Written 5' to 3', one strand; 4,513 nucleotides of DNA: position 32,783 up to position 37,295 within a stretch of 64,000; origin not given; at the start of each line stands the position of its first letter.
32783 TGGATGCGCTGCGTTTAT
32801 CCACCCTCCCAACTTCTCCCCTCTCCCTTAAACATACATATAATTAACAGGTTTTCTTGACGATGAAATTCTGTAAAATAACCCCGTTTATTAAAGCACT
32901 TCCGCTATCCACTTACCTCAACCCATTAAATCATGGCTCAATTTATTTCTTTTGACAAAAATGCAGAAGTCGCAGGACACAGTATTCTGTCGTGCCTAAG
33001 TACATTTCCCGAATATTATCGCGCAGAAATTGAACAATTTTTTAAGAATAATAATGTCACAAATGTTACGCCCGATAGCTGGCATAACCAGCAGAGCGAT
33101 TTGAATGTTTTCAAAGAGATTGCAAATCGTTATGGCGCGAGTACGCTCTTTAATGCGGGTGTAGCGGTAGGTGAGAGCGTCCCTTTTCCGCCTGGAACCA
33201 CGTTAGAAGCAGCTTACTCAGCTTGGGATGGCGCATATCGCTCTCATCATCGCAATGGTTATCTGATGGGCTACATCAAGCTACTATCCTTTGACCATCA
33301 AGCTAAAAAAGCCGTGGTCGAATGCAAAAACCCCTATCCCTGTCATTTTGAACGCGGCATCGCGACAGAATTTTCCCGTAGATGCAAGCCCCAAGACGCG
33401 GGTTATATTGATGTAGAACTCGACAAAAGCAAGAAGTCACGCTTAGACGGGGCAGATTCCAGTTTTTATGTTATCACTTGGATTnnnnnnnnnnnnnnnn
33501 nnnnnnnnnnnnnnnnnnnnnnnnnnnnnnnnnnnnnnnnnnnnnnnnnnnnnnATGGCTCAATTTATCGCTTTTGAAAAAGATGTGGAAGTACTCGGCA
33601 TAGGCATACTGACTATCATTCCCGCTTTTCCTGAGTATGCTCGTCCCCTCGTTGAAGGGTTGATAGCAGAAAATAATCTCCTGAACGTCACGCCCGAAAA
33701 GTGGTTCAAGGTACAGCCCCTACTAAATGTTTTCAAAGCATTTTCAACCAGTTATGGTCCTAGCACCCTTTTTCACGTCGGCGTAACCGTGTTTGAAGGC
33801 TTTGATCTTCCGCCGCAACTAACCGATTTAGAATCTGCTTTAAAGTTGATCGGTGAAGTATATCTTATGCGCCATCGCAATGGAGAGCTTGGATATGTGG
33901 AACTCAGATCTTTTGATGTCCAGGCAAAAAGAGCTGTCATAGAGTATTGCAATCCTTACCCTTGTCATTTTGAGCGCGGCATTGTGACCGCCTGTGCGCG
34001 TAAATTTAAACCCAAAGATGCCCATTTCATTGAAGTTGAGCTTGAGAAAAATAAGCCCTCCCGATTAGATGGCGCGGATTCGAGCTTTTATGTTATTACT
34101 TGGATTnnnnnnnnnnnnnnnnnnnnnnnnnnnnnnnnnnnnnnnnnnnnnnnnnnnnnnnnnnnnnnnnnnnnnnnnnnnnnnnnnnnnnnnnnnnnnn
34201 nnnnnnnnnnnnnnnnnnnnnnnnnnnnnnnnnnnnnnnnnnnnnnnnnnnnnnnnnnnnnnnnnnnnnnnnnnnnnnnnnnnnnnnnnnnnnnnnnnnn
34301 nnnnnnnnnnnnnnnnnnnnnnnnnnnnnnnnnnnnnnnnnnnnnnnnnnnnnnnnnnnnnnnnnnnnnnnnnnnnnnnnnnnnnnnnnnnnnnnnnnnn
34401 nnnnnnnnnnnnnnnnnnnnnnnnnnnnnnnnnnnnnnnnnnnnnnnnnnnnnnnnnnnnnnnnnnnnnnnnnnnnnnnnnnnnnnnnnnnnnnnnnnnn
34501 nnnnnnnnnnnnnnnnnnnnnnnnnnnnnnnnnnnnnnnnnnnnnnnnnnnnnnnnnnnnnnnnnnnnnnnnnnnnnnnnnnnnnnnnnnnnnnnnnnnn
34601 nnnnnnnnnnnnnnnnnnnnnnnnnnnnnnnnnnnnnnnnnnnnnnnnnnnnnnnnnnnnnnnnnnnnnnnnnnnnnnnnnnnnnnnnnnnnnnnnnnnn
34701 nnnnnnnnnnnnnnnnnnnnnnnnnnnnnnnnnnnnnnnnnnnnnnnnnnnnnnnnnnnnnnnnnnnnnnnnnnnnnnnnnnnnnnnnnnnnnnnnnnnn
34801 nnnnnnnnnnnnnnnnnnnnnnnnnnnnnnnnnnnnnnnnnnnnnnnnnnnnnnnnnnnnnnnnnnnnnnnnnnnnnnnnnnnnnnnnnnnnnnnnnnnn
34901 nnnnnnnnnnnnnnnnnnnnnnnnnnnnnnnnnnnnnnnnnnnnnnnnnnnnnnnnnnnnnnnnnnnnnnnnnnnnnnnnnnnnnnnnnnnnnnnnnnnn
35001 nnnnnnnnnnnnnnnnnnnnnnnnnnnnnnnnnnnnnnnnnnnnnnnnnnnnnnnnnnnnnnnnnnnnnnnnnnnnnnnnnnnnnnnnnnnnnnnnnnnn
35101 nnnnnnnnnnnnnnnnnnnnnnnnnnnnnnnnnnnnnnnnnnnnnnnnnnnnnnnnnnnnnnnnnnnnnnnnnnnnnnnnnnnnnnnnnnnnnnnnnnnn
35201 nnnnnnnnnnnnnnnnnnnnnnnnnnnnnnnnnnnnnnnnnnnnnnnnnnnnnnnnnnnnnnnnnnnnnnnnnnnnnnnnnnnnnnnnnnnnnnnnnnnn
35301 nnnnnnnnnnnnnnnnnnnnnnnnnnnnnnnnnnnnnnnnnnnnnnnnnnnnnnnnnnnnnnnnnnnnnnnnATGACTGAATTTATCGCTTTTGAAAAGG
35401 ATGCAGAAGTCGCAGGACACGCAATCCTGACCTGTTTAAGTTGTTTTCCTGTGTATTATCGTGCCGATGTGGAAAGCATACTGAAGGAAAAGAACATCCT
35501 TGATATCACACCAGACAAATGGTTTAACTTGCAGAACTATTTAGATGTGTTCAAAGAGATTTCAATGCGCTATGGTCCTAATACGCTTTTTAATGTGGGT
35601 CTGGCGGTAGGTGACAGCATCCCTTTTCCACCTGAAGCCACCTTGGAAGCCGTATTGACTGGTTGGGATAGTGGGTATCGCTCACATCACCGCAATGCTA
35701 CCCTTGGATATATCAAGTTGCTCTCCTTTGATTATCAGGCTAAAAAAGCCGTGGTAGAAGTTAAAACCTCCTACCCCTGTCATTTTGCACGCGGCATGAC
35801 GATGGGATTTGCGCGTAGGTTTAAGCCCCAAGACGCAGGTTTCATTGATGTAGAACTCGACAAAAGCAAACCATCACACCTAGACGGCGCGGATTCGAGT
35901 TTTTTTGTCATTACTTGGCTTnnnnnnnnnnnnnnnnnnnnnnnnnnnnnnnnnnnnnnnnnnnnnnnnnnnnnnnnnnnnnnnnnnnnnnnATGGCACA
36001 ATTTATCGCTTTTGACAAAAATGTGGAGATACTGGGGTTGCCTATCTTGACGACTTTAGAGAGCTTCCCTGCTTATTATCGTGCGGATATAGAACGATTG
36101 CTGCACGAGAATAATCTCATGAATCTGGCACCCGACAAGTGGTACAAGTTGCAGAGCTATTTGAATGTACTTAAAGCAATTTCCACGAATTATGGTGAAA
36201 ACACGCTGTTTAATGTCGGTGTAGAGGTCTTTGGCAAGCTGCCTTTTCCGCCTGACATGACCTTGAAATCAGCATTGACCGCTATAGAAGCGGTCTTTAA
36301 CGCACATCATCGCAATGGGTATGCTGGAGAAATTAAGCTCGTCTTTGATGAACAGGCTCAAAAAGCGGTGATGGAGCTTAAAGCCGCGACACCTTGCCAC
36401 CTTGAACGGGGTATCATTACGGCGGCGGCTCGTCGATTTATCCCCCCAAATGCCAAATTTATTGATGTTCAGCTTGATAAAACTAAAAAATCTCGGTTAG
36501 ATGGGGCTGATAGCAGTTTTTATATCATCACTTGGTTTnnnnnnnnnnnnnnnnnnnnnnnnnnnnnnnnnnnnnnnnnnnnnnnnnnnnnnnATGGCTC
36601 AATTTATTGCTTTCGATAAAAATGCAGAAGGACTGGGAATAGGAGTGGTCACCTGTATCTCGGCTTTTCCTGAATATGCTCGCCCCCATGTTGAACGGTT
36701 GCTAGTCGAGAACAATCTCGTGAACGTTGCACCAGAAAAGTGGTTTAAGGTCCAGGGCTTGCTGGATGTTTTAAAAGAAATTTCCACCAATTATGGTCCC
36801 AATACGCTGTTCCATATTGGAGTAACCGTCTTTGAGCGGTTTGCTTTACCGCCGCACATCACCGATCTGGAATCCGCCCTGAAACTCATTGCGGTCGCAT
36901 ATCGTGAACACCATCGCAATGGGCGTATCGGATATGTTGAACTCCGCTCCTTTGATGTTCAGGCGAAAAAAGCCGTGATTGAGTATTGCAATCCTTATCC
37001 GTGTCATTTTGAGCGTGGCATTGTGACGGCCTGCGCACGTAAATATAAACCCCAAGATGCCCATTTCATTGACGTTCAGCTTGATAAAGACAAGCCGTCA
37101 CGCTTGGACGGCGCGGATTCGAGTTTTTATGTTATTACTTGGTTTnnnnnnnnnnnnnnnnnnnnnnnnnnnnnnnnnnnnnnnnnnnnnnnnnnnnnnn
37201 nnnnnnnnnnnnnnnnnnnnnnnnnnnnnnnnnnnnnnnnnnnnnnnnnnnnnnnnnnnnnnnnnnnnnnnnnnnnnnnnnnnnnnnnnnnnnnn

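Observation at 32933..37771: Tandem array of 8 uncharacterised ~183-aa V4R/H-NOX-like proteins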

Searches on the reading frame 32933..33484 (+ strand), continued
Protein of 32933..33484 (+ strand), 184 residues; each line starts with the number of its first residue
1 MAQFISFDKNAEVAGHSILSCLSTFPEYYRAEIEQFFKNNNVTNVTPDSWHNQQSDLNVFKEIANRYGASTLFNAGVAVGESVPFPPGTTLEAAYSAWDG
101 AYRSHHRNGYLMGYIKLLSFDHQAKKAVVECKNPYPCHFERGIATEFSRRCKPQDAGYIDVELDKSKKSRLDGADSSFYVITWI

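Call 76: search_solved_structures(query=A3, max_evalue=10, show_alignments=2)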
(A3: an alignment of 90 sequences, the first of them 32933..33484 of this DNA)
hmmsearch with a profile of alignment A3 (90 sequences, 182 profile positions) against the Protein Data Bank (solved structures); distinct sequences matched with E-value up to 10: 4.
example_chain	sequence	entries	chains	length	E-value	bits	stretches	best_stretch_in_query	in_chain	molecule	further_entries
7t03_A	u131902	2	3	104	0.45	13.5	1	16-77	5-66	Cold unfolding four helix bundle | Designed cold unfolding four helix bundle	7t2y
2osd_A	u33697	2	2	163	0.56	13.2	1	56-99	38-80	Hypothetical protein MJ1460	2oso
4mdd_A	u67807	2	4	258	0.66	13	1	25-66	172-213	Glucocorticoid receptor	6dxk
3h52_A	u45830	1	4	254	0.71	12.9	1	25-66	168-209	Glucocorticoid receptor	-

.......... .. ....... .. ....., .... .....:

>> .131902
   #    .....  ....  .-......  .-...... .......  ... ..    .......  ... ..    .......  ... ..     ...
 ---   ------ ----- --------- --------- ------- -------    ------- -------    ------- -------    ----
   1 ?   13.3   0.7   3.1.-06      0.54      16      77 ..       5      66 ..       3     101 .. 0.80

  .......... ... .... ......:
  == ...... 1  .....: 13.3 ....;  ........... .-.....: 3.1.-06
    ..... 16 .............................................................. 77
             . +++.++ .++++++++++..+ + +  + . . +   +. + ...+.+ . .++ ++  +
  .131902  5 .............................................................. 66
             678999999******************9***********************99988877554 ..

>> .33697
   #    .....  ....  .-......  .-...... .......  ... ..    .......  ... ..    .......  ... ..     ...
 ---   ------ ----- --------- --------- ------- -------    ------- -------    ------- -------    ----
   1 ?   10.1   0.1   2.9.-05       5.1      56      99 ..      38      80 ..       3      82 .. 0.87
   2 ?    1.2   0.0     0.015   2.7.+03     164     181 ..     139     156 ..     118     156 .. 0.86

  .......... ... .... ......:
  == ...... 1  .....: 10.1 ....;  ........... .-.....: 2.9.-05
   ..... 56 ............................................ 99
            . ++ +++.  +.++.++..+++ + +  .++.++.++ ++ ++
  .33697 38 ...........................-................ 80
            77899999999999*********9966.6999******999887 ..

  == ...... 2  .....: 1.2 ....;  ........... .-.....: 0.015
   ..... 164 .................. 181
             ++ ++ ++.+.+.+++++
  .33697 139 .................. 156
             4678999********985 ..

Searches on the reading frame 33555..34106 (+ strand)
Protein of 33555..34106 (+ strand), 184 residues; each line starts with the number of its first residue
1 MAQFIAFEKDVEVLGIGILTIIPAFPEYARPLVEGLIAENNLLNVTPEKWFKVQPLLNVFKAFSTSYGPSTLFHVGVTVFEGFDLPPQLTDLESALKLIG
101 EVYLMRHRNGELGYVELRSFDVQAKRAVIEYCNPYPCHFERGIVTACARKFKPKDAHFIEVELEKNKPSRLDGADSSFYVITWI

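Call 3: search_protein_families(library=pfam, proteins=[window:33555-34106:+], max_evalue=1)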
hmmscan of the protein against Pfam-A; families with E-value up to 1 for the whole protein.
window:33555-34106:+ (184 aa): 0 families

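Call 4: search_protein_families(library=ncbifam, proteins=[window:33555-34106:+], max_evalue=1)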
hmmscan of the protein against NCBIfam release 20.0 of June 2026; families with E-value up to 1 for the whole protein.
window:33555-34106:+ (184 aa): 0 families

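Call 41: search_protein_families(library=padloc, proteins=[window:33555-34106:+], max_evalue=0.1)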
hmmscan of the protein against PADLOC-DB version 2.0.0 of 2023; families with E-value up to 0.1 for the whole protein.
window:33555-34106:+ (184 aa): 0 families

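Call 42: search_protein_families(library=phrogs, proteins=[window:33555-34106:+], max_evalue=0.1)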
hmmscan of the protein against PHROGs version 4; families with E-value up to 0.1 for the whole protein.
window:33555-34106:+ (184 aa): 1 family
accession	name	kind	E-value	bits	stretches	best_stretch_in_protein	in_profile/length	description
phrog_20582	-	unknown function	0.051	14.7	1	90-125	31-65/66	-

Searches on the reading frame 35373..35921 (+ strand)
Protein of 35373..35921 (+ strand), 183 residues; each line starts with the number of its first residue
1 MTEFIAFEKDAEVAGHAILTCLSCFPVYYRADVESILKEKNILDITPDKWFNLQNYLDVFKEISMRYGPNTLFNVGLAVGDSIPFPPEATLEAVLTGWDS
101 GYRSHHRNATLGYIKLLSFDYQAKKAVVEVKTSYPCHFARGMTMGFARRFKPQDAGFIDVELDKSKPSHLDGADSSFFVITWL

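Call 3: search_protein_families(library=pfam, proteins=[window:35373-35921:+], max_evalue=1)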
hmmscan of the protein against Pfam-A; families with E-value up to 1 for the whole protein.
window:35373-35921:+ (183 aa): 0 families

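Call 41: search_protein_families(library=padloc, proteins=[window:35373-35921:+], max_evalue=0.1)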
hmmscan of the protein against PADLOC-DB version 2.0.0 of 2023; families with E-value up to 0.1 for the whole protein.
window:35373-35921:+ (183 aa): 1 family
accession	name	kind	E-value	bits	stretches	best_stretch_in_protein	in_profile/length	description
PDLC02014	SAVED6--SAVED_TM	-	0.023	12.2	1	67-91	135-159/314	-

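Call 42: search_protein_families(library=phrogs, proteins=[window:35373-35921:+], max_evalue=0.1)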
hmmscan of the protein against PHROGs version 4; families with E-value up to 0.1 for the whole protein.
window:35373-35921:+ (183 aa): 0 families

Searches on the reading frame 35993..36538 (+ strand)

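Call 3: search_protein_families(library=pfam, proteins=[window:35993-36538:+], max_evalue=1)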
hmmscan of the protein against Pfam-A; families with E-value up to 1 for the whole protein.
window:35993-36538:+ (182 aa): 1 family
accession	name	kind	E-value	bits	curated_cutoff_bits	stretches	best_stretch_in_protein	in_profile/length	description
PF07244.20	POTRA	-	0.11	13.7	21.3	1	41-78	21-60/79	Surface antigen variable number repeat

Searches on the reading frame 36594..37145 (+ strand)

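Call 3: search_protein_families(library=pfam, proteins=[window:36594-37145:+], max_evalue=1)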
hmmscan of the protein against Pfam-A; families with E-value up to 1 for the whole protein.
window:36594-37145:+ (184 aa): 1 family
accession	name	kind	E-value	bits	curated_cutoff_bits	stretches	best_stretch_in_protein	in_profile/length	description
PF14707.11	Sulfatase_C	-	0.09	13.8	30.9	1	64-134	50-120/127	C-terminal region of aryl-sulfatase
